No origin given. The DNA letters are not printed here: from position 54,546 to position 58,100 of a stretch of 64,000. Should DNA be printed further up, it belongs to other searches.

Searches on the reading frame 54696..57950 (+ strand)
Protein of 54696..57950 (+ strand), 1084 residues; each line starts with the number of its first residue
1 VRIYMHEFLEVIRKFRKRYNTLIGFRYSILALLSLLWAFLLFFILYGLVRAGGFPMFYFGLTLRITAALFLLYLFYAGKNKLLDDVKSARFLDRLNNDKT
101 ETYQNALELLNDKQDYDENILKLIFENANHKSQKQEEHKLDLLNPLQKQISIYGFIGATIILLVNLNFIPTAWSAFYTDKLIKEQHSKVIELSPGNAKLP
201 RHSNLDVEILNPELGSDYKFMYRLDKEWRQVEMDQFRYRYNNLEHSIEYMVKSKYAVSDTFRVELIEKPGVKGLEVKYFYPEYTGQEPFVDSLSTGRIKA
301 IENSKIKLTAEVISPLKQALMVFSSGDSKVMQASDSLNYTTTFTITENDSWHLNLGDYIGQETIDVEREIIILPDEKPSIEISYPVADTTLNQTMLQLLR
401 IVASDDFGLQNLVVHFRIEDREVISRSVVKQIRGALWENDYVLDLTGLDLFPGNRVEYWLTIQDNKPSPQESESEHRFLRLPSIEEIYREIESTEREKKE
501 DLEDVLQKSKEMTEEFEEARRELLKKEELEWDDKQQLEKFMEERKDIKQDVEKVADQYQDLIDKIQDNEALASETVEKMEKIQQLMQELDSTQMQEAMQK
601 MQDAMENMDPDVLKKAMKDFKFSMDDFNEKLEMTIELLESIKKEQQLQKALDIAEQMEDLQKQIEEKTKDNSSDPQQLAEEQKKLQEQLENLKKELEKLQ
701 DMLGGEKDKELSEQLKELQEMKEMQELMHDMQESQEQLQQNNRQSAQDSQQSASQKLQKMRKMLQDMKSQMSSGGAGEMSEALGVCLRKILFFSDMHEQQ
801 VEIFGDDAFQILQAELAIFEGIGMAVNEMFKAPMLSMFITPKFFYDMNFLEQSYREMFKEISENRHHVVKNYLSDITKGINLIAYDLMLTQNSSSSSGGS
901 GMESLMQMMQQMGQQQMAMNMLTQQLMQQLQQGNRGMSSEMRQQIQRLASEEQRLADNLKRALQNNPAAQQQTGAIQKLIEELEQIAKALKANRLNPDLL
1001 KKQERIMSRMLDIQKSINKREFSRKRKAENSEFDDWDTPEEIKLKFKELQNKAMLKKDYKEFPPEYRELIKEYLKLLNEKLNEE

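Call 19: search_protein_families(library=ncbifam, proteins=[window:54696-57950:+])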
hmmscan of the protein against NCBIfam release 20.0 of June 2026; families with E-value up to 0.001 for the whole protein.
window:54696-57950:+ (1084 aa): 1 family
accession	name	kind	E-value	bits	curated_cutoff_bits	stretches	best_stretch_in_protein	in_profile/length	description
NF045780.1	TrlF_fam_ATP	equivalog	2.7e-07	29.7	350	1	474-759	416-712/944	TrlF family AAA-like ATPase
